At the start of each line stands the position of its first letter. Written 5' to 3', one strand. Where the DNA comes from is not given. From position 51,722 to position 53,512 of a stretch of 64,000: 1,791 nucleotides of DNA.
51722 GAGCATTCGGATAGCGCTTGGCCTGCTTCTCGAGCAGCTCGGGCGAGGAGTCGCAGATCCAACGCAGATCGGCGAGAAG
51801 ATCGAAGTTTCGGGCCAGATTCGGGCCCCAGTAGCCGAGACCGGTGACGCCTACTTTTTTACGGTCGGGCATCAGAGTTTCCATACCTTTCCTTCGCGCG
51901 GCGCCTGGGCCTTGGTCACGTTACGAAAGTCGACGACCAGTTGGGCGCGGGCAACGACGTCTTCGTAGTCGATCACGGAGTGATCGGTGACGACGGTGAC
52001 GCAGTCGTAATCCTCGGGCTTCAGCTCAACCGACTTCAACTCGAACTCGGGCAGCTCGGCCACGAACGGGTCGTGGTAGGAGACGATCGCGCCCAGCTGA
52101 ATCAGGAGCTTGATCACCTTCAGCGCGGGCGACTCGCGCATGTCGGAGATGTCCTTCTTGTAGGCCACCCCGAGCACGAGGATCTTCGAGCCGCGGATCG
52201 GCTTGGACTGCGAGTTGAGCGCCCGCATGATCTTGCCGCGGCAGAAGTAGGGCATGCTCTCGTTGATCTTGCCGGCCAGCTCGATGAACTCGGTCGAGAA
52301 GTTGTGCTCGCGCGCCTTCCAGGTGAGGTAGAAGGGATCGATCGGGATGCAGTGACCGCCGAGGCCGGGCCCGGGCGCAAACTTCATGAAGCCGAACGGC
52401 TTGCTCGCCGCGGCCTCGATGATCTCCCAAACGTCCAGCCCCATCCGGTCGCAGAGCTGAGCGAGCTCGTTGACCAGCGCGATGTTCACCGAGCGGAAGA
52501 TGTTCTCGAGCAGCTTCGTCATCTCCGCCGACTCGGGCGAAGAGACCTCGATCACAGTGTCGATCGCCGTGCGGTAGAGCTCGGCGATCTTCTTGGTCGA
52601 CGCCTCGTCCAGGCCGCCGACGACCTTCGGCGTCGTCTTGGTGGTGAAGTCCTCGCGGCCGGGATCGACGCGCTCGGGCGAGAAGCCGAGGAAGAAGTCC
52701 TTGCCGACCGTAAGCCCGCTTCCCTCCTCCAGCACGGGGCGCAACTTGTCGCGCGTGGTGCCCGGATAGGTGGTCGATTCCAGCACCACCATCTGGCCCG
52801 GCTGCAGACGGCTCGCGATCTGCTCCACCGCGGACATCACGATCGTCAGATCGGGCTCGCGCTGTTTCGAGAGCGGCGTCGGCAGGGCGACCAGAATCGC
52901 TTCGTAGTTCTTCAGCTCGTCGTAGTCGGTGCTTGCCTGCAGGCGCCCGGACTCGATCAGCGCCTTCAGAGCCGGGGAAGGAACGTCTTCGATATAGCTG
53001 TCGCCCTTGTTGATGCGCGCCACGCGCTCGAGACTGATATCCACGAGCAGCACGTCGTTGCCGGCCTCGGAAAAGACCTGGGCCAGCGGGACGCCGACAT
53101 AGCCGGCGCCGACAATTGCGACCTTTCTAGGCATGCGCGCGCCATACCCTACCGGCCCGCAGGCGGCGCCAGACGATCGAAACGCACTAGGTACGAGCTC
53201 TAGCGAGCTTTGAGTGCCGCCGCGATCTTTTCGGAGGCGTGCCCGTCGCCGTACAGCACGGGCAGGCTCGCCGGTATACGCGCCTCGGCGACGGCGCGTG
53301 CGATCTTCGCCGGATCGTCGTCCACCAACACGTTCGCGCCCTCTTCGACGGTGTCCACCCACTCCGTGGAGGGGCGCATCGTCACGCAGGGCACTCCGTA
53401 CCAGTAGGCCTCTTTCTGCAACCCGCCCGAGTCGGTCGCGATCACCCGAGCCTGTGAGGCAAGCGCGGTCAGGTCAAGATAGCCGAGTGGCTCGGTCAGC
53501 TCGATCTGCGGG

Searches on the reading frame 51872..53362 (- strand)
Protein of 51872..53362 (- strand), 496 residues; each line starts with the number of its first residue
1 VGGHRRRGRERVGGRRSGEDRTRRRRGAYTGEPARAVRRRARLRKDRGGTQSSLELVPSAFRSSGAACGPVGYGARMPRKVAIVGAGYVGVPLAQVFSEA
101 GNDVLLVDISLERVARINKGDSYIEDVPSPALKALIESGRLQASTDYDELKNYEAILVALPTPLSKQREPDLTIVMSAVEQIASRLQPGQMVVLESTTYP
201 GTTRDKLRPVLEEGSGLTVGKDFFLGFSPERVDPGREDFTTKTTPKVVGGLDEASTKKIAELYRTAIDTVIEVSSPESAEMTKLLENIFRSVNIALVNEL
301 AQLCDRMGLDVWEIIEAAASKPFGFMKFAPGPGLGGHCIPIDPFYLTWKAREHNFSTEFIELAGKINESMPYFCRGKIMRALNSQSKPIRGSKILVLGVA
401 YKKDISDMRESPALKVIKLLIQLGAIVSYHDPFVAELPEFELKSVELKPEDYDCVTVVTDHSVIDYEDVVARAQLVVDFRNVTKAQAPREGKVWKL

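Call 36: search_protein_families(library=pfam, proteins=[window:51872-53362:-], max_evalue=0.00001)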
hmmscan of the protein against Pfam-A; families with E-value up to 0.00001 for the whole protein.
window:51872-53362:- (496 aa): 4 families
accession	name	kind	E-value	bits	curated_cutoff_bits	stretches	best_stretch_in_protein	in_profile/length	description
PF03721.20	UDPG_MGDP_dh_N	-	4.4e-41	141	27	1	80-260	2-184/187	UDP-glucose/GDP-mannose dehydrogenase family, NAD binding domain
PF00984.24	UDPG_MGDP_dh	-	1.8e-33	114.9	25.4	1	277-368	1-93/94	UDP-glucose/GDP-mannose dehydrogenase family, central domain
PF03720.21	UDPG_MGDP_dh_C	-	2.7e-21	76.3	30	1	395-484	1-102/103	UDP-glucose/GDP-mannose dehydrogenase family, UDP binding domain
PF02737.24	3HCDH_N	-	7.9e-06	26.3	22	0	80-144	1-58/180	3-hydroxyacyl-CoA dehydrogenase, NAD binding domain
